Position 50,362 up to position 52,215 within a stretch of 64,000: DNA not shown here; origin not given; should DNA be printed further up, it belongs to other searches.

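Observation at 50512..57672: Six-gene hydrogenase-4 (Hyf)/Ehr-like membrane complex whose redox-cofactor ligands have been lost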

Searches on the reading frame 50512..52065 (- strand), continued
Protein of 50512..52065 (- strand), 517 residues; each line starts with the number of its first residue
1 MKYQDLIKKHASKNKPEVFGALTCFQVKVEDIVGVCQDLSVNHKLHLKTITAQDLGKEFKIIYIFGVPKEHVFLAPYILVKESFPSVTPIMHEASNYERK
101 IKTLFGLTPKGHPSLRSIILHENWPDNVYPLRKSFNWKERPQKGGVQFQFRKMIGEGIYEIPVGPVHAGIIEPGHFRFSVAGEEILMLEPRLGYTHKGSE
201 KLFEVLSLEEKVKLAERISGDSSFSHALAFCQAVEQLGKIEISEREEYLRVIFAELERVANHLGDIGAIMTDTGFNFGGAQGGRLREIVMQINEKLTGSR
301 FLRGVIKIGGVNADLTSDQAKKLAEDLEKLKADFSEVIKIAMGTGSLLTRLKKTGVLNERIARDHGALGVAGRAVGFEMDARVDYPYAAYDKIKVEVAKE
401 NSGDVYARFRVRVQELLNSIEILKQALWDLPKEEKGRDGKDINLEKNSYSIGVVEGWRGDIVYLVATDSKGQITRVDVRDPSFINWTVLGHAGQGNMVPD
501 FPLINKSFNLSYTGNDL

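Call 52: find_encoding_contigs(protein=P0086, flank=10000, max_places=1)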
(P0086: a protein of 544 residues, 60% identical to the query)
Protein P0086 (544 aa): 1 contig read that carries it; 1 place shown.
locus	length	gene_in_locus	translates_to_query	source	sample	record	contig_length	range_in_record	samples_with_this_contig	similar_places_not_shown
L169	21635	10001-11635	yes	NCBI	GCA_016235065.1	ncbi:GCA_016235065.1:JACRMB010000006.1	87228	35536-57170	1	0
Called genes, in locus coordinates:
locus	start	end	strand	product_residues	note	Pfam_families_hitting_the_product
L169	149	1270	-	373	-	-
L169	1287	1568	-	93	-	PF09851:SHOCT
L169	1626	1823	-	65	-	PF09851:SHOCT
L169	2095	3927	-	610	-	PF00009:GTP_EFTU, PF01926:MMR_HSR1 (weak), PF03144:GTP_EFTU_D2, PF22042:EF-G_D2, PF00679:EFG_C, PF21018:BipA_C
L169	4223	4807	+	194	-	PF01058:Oxidored_q6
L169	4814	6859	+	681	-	PF00662:Proton_antipo_N (weak), PF00361:Proton_antipo_M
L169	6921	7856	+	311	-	PF00146:NADHdh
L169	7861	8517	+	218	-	-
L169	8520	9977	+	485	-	PF00361:Proton_antipo_M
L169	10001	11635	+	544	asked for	PF00329:Complex1_30kDa, PF00346:Complex1_49kDa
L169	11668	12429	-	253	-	PF01061:ABC2_membrane, PF12698:ABC2_membrane_3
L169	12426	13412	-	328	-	PF00005:ABC_tran, PF13304:AAA_21 (weak), PF13732:DrrA1-3_C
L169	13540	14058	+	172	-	PF13302:Acetyltransf_3, PF13420:Acetyltransf_4, PF13523:Acetyltransf_8, PF00583:Acetyltransf_1, PF13673:Acetyltransf_10 (weak), PF21926:FeeM (faint), PF13508:Acetyltransf_7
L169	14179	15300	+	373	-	PF02674:Colicin_V, PF00089:Trypsin, PF13365:Trypsin_2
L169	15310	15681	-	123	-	PF00903:Glyoxalase, PF22677:Ble-like_N, PF18029:Glyoxalase_6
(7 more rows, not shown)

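Call 84: predict_structure(alignment_id=A1)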
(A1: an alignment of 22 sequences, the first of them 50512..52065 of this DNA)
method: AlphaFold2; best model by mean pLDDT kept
length: 517 residues; sequences in the alignment: 22
mean_pLDDT: 78.1   pTM: 0.84
mean pLDDT of the five models: 78.1, 72.0, 70.4, 70.0, 55.2
residues with pLDDT >= 90: 241; 70-90: 148; 50-70: 37; < 50: 91
segments of 3 or more residues with pLDDT < 50: 119-122, 144-197, 483-488, 492-517
pLDDT, mean of each block of 10 residues (from residue 1): 76 83 94 94 90 92 93 94 94 85 90 70 64 77 46 34 27 27 29 42 86 81 90 95 95 97 84 79 94 94 91 93 97 96 85 79 81 89 95 96 87 96 97 67 92 89 94 88 49 39 25 25
secondary structure, 60 per line:
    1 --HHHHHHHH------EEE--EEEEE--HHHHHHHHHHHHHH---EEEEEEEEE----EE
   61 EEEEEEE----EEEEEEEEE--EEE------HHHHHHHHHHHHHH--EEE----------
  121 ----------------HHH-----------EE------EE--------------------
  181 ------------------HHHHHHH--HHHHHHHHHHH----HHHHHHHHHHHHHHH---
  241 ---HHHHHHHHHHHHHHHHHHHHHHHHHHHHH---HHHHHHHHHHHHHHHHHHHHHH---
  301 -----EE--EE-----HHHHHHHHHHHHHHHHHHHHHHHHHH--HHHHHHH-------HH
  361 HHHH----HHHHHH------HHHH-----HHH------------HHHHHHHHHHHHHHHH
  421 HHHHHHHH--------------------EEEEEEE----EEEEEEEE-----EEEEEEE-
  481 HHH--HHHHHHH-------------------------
elements in order: H3-10 E17-19 E22-26 H29-42 E46-54 E59-67 E72-80 E83-85 H92-105 E108-110 H199-205 H208-218 H223-237 H244-272 H276-297 H317-342 H345-351 H359-364 H369-374 H381-384 H405-428 E449-455 E460-467 E473-479 H486-492

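Call 86: fold_search(model_id=the predicted structure, library=pdb)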
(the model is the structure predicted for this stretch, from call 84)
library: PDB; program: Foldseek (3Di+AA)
matches with E <= 10: 489; with E <= 0.001: 271
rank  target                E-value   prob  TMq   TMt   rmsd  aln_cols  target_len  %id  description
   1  7z0s_E                7.8e-33  1.00  0.84  0.82   5.0       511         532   29  Structure of the Escherichia coli formate hydrogenlyase complex (anaerobic preparation, without formate dehydrogenase  (released 2022-09-28)
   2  7q5y_B                2.3e-24  1.00  0.75  0.67  10.2       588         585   21  Structure of NADH:ubichinon oxidoreductase (complex I) of the hyperthermophilic eubacterium Aquifex aeolicus (released 2022-11-16)
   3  7p7l_C                4.9e-24  1.00  0.74  0.66   6.1       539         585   22  Complex I from E. coli, DDM/LMNG-purified, with NADH and FMN, Open state (released 2022-09-21)
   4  7z7t_C                2.0e-23  1.00  0.74  0.66   6.0       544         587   23  Complex I from E. coli, LMNG-purified, under Turnover at pH 6, Open state (released 2022-09-21)
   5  7z84_C                2.3e-23  1.00  0.77  0.68   4.4       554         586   22  Complex I from E. coli, DDM/LMNG-purified, under Turnover at pH 8, Open-ready state (released 2022-09-21)
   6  7p7k_C                3.1e-23  1.00  0.72  0.66   6.8       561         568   21  Complex I from E. coli, DDM/LMNG-purified, with DQ, Resting state (released 2022-09-21)
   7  7p7j_C                3.3e-23  1.00  0.73  0.65   6.4       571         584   21  Complex I from E. coli, DDM/LMNG-purified, with DQ, Open state (released 2022-09-21)
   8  7nz1_D                4.4e-23  1.00  0.76  0.68   5.8       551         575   22  Respiratory complex I from Escherichia coli - focused refinement of cytoplasmic arm (released 2021-08-18)
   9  7zci_C                5.1e-23  1.00  0.71  0.64   6.4       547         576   22  Complex I from E. coli, LMNG-purified, under Turnover at pH 6, Resting state (released 2022-09-21)
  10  7p63_C                6.3e-23  1.00  0.74  0.65   7.4       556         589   22  Complex I from E. coli, DDM/LMNG-purified, under Turnover at pH 6, Closed state (released 2022-09-21)
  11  7z7r_C                1.3e-22  1.00  0.76  0.67   4.4       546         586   22  Complex I from E. coli, LMNG-purified, Apo, Open-ready state (released 2022-09-21)
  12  7p69_C                1.4e-22  1.00  0.72  0.65   6.3       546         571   21  Complex I from E. coli, DDM/LMNG-purified, under Turnover at pH 6, Resting state (released 2022-09-21)
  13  7awt_D                1.8e-22  1.00  0.75  0.66   5.3       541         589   22  E. coli NADH quinone oxidoreductase hydrophilic arm (released 2021-09-15)
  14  7z7v_C                2.1e-22  1.00  0.73  0.65   6.2       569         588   22  Complex I from E. coli, LMNG-purified, under Turnover at pH 6, Open-ready state (released 2022-09-21)
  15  7p61_C                2.8e-22  1.00  0.72  0.66   6.9       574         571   21  Complex I from E. coli, DDM-purified, with NADH, Resting state (released 2022-09-21)
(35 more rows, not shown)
